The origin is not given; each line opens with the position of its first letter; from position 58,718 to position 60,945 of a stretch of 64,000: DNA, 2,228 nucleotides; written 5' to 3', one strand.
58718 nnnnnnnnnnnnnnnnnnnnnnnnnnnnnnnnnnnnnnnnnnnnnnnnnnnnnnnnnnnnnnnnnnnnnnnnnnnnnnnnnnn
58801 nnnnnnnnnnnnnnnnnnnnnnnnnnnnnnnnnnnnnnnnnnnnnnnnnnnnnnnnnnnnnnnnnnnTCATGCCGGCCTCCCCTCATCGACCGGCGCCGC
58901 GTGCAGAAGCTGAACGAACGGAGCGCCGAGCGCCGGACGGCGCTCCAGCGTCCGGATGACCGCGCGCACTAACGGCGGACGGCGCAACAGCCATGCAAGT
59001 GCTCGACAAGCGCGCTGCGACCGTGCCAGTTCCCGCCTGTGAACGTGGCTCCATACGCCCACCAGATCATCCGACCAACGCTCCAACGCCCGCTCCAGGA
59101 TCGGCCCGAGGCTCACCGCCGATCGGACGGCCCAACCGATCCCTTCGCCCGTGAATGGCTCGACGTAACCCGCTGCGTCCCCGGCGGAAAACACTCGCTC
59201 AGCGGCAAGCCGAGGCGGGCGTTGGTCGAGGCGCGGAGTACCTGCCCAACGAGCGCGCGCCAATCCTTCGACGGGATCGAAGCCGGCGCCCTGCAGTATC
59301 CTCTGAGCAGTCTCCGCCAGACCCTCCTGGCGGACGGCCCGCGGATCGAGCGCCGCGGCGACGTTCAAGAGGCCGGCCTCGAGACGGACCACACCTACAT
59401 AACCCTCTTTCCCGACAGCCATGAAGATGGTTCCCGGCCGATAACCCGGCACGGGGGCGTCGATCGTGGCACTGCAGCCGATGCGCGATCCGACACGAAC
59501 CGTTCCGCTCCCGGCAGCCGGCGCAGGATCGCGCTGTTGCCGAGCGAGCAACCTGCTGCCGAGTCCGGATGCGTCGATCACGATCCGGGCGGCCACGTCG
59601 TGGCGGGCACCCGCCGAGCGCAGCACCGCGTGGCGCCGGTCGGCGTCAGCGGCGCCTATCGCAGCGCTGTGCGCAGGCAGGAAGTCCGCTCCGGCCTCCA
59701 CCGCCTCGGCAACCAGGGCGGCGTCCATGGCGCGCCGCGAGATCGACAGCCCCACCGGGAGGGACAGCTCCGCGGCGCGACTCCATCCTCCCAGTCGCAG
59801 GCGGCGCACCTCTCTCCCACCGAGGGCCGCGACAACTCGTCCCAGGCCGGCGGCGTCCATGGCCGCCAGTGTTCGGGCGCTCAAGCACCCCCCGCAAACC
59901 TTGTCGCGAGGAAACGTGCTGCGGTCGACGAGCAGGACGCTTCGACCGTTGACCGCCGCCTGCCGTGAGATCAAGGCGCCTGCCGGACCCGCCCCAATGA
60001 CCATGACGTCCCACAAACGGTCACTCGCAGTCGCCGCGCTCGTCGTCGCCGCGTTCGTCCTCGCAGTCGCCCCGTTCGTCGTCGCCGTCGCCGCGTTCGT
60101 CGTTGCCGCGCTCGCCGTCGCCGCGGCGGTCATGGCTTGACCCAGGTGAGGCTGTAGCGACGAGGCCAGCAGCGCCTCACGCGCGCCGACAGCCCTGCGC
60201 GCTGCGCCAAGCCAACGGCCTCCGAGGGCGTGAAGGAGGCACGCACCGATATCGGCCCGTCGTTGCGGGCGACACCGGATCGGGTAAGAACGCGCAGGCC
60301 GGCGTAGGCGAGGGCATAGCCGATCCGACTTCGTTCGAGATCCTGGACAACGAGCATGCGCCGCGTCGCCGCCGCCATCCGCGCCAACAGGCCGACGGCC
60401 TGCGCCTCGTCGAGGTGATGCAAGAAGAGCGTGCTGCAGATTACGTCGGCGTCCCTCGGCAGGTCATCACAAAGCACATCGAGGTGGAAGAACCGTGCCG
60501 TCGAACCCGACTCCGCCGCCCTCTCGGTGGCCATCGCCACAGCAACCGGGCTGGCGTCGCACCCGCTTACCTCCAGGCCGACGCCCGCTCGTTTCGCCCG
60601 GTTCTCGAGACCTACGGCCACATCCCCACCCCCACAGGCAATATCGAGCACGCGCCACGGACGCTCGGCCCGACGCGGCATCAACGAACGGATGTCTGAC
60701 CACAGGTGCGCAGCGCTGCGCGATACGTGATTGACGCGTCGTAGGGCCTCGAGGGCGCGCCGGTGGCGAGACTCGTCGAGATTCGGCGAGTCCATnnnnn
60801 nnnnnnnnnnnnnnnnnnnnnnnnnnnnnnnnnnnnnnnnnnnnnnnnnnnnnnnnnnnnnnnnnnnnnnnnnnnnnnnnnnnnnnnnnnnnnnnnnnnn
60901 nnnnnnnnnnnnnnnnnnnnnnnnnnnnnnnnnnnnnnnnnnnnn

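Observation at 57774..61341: Srs-like phenolic-lipid biosynthetic operon (methyltransferase - FAD oxidoreductase - type III PKS), translationally coupled, with divergent HTH_17 regulator and palindromic operator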

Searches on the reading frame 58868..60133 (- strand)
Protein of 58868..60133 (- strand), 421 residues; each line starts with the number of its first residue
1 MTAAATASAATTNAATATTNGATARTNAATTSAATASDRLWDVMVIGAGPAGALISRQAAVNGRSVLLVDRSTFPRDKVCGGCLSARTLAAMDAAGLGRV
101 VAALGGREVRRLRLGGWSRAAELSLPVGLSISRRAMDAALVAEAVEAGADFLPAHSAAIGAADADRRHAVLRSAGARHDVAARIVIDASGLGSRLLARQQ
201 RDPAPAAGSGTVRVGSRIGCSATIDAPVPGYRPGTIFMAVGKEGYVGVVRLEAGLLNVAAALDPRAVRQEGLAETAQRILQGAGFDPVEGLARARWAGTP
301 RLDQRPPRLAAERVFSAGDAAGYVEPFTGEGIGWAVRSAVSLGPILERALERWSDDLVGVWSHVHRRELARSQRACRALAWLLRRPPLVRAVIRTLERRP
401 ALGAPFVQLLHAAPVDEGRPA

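Call 3: search_protein_families(library=pfam, proteins=[window:58868-60133:-])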
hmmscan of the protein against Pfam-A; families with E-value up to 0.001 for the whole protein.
window:58868-60133:- (421 aa): 6 families
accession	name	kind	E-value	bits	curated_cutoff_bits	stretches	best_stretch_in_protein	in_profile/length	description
PF01494.25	FAD_binding_3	-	2.8e-16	60.1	22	1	42-353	3-325/349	FAD binding domain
PF12831.13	FAD_oxidored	-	2.5e-11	43.9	27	1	42-193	1-148/416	FAD dependent oxidoreductase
PF05834.18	Lycopene_cycl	-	2e-09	37.5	23.4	1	42-195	1-145/380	Lycopene cyclase protein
PF01266.30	DAO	-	0.00015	21.8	27.9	0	42-74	1-33/353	FAD dependent oxidoreductase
PF03486.20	HI0933_like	-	0.00018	21.5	50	1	42-79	2-39/244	HI0933-like protein Rossmann domain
PF07992.20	Pyr_redox_2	-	0.0002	21.3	26.1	1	42-93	2-50/291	Pyridine nucleotide-disulphide oxidoreductase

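Call 4: search_protein_families(library=ncbifam, proteins=[window:58868-60133:-])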
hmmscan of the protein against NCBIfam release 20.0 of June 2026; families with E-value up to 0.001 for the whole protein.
window:58868-60133:- (421 aa): 39 families (the best 25 are shown)
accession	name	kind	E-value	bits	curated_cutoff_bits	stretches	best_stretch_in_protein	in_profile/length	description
TIGR02032.1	GG-red-SF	subfamily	2.1e-33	116.3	158.8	1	41-339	1-290/297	geranylgeranyl reductase family protein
NF049967.1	QhpG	equivalog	8.9e-22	77.6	240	1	43-352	1-292/423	flavin-dependent monooxygenase QhpG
NF045655.1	MkRedMenJ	equivalog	5.2e-18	65.2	700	1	42-195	6-165/406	menaquinone reductase MenJ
TIGR02023.1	BchP-ChlP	subfamily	4.1e-14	52.4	343.3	2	42-195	2-157/388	geranylgeranyl diphosphate reductase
NF041080.1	DGGGPL_reductase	equivalog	4.1e-13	49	580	1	41-194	2-158/447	digeranylgeranylglycerophospholipid reductase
NF033113.0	halo_ClmS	equivalog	2.4e-11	42.8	900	1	129-348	102-323/570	chloramphenicol-biosynthetic FADH2-dependent halogenase CmlS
NF033145.1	rif_monoox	equivalog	1.6e-10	40.5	800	1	42-396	2-354/472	rifampin monooxygenase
TIGR01790.1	carotene-cycl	subfamily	6.2e-10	38.8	209.5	0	300-380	251-328/387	lycopene cyclase family protein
NF041160.1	DGGPL_Thplmales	equivalog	8.1e-10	38.2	780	1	41-194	4-162/396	digeranylgeranylglycerophospholipid reductase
NF004780.0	PRK06126.1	subfamily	1.3e-08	33.6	445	1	282-356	278-348/552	hypothetical protein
NF008519.0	PRK11445.1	equivalog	1.5e-08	34.3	303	0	41-96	4-62/355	FAD-binding protein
NF038171.1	maturase_LodB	equivalog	2e-08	33.7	400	0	130-195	96-163/361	lysine-epsilon-oxidase maturase LodB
NF041385.1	Dggglyphlred_Halo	equivalog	2.2e-08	33.1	700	0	41-77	5-44/405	digeranylgeranylglycerophospholipid reductase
NF004829.0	PRK06183.1-3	subfamily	3.7e-08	32.6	390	0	312-349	288-325/520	bifunctional 3-(3-hydroxy-phenyl)propionate/3-hydroxycinnamic acid hydroxylase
NF000343.1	rif_mono_Iri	exception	4.8e-08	32.4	950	1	42-359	3-319/479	rifampin monooxygenase Iri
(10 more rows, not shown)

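Call 6: search_solved_structures(query=window:58868-60133:-, max_evalue=0.001)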
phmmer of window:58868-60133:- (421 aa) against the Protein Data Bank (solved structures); distinct sequences matched with E-value up to 0.001: 25.
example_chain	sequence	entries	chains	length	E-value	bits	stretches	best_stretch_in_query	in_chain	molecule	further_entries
3i3l_A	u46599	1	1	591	6.7e-09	39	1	43-368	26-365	Alkylhalidase CmlS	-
8zop_A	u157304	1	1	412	2.2e-08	37.3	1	40-191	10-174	Halogenase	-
4k5r_A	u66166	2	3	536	6.9e-08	35.7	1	40-371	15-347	Oxygenase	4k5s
6ui5_A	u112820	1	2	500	7.9e-08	35.5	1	43-389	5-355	2-polyprenyl-6-methoxyphenol hydroxylase-like FAD-dependent oxidoreductase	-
5bva_A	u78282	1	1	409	8.5e-08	35.4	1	41-195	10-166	flavin-dependent halogenase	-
5bul_A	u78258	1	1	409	9.9e-08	35.2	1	41-195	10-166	flavin-dependent halogenase triple mutant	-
3fmw_A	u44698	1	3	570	1.7e-07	34.4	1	39-371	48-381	Oxygenase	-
5xgv_A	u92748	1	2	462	3.4e-07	33.4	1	264-394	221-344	PyrE3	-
3oz2_A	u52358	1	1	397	4.4e-07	33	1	40-352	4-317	Digeranylgeranylglycerophospholipid reductase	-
5vqb_A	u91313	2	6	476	4.5e-07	33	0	272-394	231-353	Rifampin monooxygenase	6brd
3nix_A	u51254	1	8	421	3.3e-06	30.2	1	42-198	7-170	Flavoprotein/dehydrogenase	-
3e1t_A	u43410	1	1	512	6.3e-06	29.2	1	39-195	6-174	Halogenase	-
4k2x_A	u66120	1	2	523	1.7e-05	27.8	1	37-386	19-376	Polyketide oxygenase/hydroxylase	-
5kow_A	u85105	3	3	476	1.9e-05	27.7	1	40-396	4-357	Pentachlorophenol 4-monooxygenase | Putative rifampin monooxygenase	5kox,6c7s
5buk_A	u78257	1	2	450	3.7e-05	26.7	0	40-103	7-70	FADH2-dependent halogenase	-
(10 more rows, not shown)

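Call 50: find_homologous_proteins(query=window:58868-60133:-, max_evalue=1e-10)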
Query window:58868-60133:- (421 aa): 2111 proteins with E <= 1e-10 among 8000 candidates; the best 120 are listed.
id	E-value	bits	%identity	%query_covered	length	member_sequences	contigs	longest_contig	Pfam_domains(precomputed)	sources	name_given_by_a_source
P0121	7.2e-260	880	100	100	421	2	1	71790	PF05834.19,PF01494.26,PF12831.14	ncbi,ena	-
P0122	4.3e-143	496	66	92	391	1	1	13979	PF05834.19,PF01494.26,PF12831.14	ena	-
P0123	5.9e-139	482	62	93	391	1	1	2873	PF01266.31,PF07992.21,PF05834.19,PF01494.26,PF12831.14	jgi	jgi:flavin-dependent dehydrogenase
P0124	2.9e-125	437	58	92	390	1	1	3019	PF01266.31,PF05834.19,PF01494.26,PF12831.14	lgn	-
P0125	9.0e-125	435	56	93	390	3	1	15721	PF05834.19,PF01494.26,PF12831.14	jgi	-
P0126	2.4e-122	427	57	92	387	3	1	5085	PF13450.13,PF05834.19,PF01494.26,PF12831.14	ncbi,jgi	-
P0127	1.8e-121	425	56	92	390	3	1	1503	PF01266.31,PF05834.19,PF01494.26,PF12831.14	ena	-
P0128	4.9e-120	420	56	92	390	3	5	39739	PF05834.19,PF01494.26,PF12831.14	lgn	-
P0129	2.6e-114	401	55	90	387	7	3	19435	PF01266.31,PF13450.13,PF00890.31,PF07992.21,PF04820.21,PF05834.19,PF01494.26,PF12831.14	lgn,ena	-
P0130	3.1e-113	397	54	91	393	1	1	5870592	PF01266.31,PF00890.31,PF07992.21,PF03486.21,PF05834.19,PF01494.26,PF12831.14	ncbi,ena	-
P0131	1.2e-112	395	55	90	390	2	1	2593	PF01266.31,PF13450.13,PF00890.31,PF07992.21,PF04820.21,PF05834.19,PF01494.26,PF12831.14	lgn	-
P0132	3.4e-112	394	55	90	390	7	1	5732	PF01266.31,PF13450.13,PF00890.31,PF07992.21,PF05834.19,PF01494.26,PF12831.14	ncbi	-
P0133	4.8e-111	390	54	92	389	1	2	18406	PF01494.26,PF12831.14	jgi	-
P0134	3.5e-109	384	53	90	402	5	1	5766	PF01266.31,PF13450.13,PF00890.31,PF07992.21,PF04820.21,PF05834.19,PF01494.26,PF12831.14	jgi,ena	-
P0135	1.3e-106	376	54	92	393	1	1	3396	PF01266.31,PF13450.13,PF07992.21,PF05834.19,PF01494.26,PF12831.14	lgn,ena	-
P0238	4.7e-82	295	41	92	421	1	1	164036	PF01266.31,PF13450.13,PF00890.31,PF07992.21,PF03486.21,PF01134.29,PF01494.26,PF12831.14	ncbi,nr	ncbi:MAG: NAD(P)/FAD-dependent oxidoreductase [Cyanobacteria bacterium REEB67]|nr:NAD(P)/FAD-depende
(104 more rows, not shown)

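Call 61: predict_structure(alignment_id=A3)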
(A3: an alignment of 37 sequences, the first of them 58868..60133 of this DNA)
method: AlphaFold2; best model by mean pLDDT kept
length: 421 residues; sequences in the alignment: 37
mean_pLDDT: 86.9   pTM: 0.87
mean pLDDT of the five models: 86.9, 84.7, 84.7, 84.5, 84.1
residues with pLDDT >= 90: 294; 70-90: 65; 50-70: 32; < 50: 30
segments of 3 or more residues with pLDDT < 50: 1-21, 205-208, 418-421
pLDDT, mean of each block of 10 residues (from residue 1): 33 37 72 98 96 97 98 82 89 95 95 97 96 93 98 96 96 96 94 69 52 82 90 96 95 93 95 97 96 89 76 88 59 92 97 97 92 87 93 97 93 68 38
secondary structure, 60 per line:
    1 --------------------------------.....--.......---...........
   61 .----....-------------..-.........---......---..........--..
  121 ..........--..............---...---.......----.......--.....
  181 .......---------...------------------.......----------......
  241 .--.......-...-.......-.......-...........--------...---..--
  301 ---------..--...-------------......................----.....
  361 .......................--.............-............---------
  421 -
elements in order: H33-37 E40-46 H50-61 E66-69 H86-94 H98-103 E107-116 E119-130 H133-146 E150-152 E156-162 E167-173 E176-187 E218-224 E235-241 E244-250 E256-262 H264-270 H272-282 E314-316 H330-351 H356-383 H386-398 H400-411

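Call 64: fold_search(model_id=the predicted structure, library=pdb)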
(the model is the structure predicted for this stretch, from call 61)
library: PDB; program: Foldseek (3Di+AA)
matches with E <= 10: 1985; with E <= 0.001: 1338
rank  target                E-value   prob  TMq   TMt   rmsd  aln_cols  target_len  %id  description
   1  8zop                  4.6e-24  1.00  0.67  0.68   6.0       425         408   19  Structure of FasV in complex with FAD (released 2025-04-02)
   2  3nix_C                6.6e-22  1.00  0.69  0.72   5.1       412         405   19  Crystal structure of flavoprotein/dehydrogenase from Cytophaga hutchinsonii. Northeast Structural Genomics Consortium  (released 2010-06-30)
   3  3oz2                  9.3e-22  1.00  0.70  0.74   5.6       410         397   20  Crystal structure of a geranylgeranyl bacteriochlorophyll reductase-like (Ta0516) from Thermoplasma acidophilum at 1.60  (released 2010-10-27)
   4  3nix_E                1.7e-21  1.00  0.61  0.63   7.9       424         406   19  Crystal structure of flavoprotein/dehydrogenase from Cytophaga hutchinsonii. Northeast Structural Genomics Consortium  (released 2010-06-30)
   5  5dbj_D                2.6e-21  1.00  0.70  0.68   4.4       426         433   15  Crystal structure of halogenase PltA (released 2015-10-07)
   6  5bva                  2.7e-21  1.00  0.65  0.68   5.3       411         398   16  Structure of flavin-dependent brominase Bmp2 (released 2016-03-09)
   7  3nix_A                2.7e-21  1.00  0.64  0.66   6.7       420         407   19  Crystal structure of flavoprotein/dehydrogenase from Cytophaga hutchinsonii. Northeast Structural Genomics Consortium  (released 2010-06-30)
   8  3nix_D                3.6e-21  1.00  0.69  0.72   5.1       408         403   18  Crystal structure of flavoprotein/dehydrogenase from Cytophaga hutchinsonii. Northeast Structural Genomics Consortium  (released 2010-06-30)
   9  3i3l                  4.3e-21  1.00  0.63  0.49   4.7       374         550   21  Crystal structure of CmlS, a flavin-dependent halogenase (released 2010-03-09)
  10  7fco_B                4.9e-21  1.00  0.70  0.69   4.4       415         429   17  ChlB4 Halogenase (released 2022-03-16)
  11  5bul                  4.9e-21  1.00  0.66  0.70   5.3       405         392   15  Structure of flavin-dependent brominase Bmp2 triple mutant Y302S F306V A345W (released 2016-03-09)
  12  3nix_F                6.4e-21  1.00  0.63  0.66   6.8       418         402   19  Crystal structure of flavoprotein/dehydrogenase from Cytophaga hutchinsonii. Northeast Structural Genomics Consortium  (released 2010-06-30)
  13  8jqo_A                7.2e-21  1.00  0.64  0.68   6.0       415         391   17  Protocatecuate hydroxylase from Xylophilus ampelinus complexed with imidazole (released 2023-12-06)
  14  6sw2                  9.6e-21  1.00  0.63  0.71   4.6       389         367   18  Crystal Structure of P. aeruginosa PqsL in complex with 2-aminobenzoylacetate (released 2020-06-03)
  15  5dbj_A                1.1e-20  1.00  0.70  0.68   4.5       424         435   15  Crystal structure of halogenase PltA (released 2015-10-07)
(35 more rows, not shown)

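Call 68: find_encoding_contigs(protein=P0238, flank=5000, max_places=2)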
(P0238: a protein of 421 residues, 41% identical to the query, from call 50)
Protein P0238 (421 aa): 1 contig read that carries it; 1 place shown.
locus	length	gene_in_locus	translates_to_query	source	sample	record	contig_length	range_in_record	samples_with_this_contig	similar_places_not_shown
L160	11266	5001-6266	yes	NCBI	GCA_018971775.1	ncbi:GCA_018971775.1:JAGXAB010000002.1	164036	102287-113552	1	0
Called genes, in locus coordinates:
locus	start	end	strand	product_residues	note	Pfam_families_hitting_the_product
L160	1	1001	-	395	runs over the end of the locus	PF02771:Acyl-CoA_dh_N, PF02770:Acyl-CoA_dh_M, PF00441:Acyl-CoA_dh_1, PF08028:Acyl-CoA_dh_2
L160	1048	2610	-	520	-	PF00171:Aldedh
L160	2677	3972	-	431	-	PF00202:Aminotran_3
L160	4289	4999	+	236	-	PF13489:Methyltransf_23 (weak), PF13679:Methyltransf_32 (weak), PF05175:MTS (faint), PF13847:Methyltransf_31, PF08241:Methyltransf_11 (weak), PF08242:Methyltransf_12, PF13649:Methyltransf_25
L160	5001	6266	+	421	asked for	PF00890:FAD_binding_2 (weak), PF01134:GIDA (weak), PF01266:DAO (weak), PF01494:FAD_binding_3, PF03486:HI0933_like (weak), PF07992:Pyr_redox_2 (weak), PF12831:FAD_oxidored (weak), PF13450:NAD_binding_8 (weak)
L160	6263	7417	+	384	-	PF00195:Chal_sti_synt_N, PF08392:FAE1_CUT1_RppA, PF08545:ACP_syn_III (weak), PF02797:Chal_sti_synt_C, PF08541:ACP_syn_III_C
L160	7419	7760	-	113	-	PF00034:Cytochrom_C (weak), PF13442:Cytochrome_CBB3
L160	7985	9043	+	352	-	PF01594:AI-2E_transport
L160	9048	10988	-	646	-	PF00122:E1-E2_ATPase, PF00702:Hydrolase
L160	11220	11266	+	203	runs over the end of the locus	-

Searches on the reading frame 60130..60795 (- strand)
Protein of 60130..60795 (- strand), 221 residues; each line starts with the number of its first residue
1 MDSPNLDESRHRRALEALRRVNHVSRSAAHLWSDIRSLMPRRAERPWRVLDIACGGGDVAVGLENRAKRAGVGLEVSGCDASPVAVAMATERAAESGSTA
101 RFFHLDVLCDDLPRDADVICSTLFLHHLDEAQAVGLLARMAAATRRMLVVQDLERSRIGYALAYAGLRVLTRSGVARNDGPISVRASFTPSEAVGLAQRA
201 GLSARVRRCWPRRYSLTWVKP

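Call 3: search_protein_families(library=pfam, proteins=[window:60130-60795:-])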
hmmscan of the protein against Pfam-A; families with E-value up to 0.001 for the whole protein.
window:60130-60795:- (221 aa): 7 families
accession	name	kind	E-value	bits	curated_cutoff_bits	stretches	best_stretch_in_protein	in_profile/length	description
PF13649.12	Methyltransf_25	-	2.6e-12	47.7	27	1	49-145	1-94/97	Methyltransferase domain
PF08242.18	Methyltransf_12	-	1.5e-08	35.7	30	1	50-142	1-90/98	Methyltransferase domain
PF08241.18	Methyltransf_11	-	4.1e-07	31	21.2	1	50-134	1-80/95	Methyltransferase domain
PF13489.12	Methyltransf_23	-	7.2e-07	29.5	27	1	29-143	6-107/164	Methyltransferase domain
PF01209.24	Ubie_methyltran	-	3.5e-06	27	20.1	1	30-102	33-100/233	ubiE/COQ5 methyltransferase family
PF13847.12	Methyltransf_31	-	2.6e-05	24.4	27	1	48-136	6-95/145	Methyltransferase domain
PF05175.20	MTS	-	4.2e-05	23.7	23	1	47-127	33-110/170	Methyltransferase small domain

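Call 4: search_protein_families(library=ncbifam, proteins=[window:60130-60795:-])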
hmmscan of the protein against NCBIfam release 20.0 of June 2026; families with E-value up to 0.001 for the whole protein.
window:60130-60795:- (221 aa): 14 families
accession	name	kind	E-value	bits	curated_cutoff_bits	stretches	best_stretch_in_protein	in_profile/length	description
NF004851.0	PRK06202.1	equivalog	1.4e-64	217.7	243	1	1-219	17-230/237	hypothetical protein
NF043040.1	corrin_prot_MT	hypoth_equivalog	4.4e-08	32.8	180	1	42-143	37-138/216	corrinoid protein-associated methyltransferase CpaM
NF001244.0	PRK00216.1-5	equivalog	6.1e-07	29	216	1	44-113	50-113/236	bifunctional demethylmenaquinone methyltransferase/2-methoxy-6-polyprenyl-1,4-benzoquinol methylase UbiE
TIGR01934.1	MenG_MenH_UbiE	subfamily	3.9e-06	26.3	158.35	1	29-109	24-97/223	ubiquinone/menaquinone biosynthesis methyltransferase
TIGR03534.1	RF_mod_PrmC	equivalog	8.9e-06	25.3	199.1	1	44-121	87-162/253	peptide chain release factor N(5)-glutamine methyltransferase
TIGR01983.1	UbiG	equivalog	9.5e-06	25.1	102.95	1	45-163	49-164/228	bifunctional 2-polyprenyl-6-hydroxyphenol methylase/3-demethylubiquinol 3-O-methyltransferase UbiG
NF010703.0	PRK14103.1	equivalog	8.7e-05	22.1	320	1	23-129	13-103/256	trans-aconitate 2-methyltransferase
NF001242.0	PRK00216.1-3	equivalog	9.4e-05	21.9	351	1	32-113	56-135/258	bifunctional demethylmenaquinone methyltransferase/2-methoxy-6-polyprenyl-1,4-benzoquinol methylase UbiE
TIGR00477.1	tehB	equivalog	9.4e-05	21.8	219.5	1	45-145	73-167/238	tellurite resistance methyltransferase TehB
NF008264.0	PRK11036.1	equivalog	0.00013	21.5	366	1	29-106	28-99/261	tRNA uridine 5-oxyacetic acid(34) methyltransferase CmoM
TIGR02021.1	BchM-ChlM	equivalog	0.00027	20.4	158.9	1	47-150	56-153/218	magnesium protoporphyrin IX methyltransferase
NF008405.0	PRK11207.1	equivalog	0.00063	19.3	218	1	45-146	30-126/198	tellurite resistance methyltransferase TehB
NF001790.0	PRK00517.3-3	equivalog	0.00064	19.2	269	1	41-124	118-200/262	50S ribosomal protein L11 methyltransferase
NF041820.1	daptide_MTase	equivalog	0.00082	18.9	175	0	32-99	23-84/243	daptide-type RiPP biosynthesis methyltransferase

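Call 7: search_solved_structures(query=window:60130-60795:-, max_evalue=0.001)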
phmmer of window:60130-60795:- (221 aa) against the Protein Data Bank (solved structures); distinct sequences matched with E-value up to 0.001: 3.
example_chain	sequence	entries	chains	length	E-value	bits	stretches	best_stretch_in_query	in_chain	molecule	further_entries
5mgz_A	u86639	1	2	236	9.3e-05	25.3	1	26-133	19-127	8-demethylnovobiocic acid C(8)-methyltransferase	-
3e8s_A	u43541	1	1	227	0.0006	22.6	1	8-153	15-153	Putative SAM Dependent Methyltransferase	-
9w6x_A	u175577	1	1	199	0.00099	21.9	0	49-131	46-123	YtkW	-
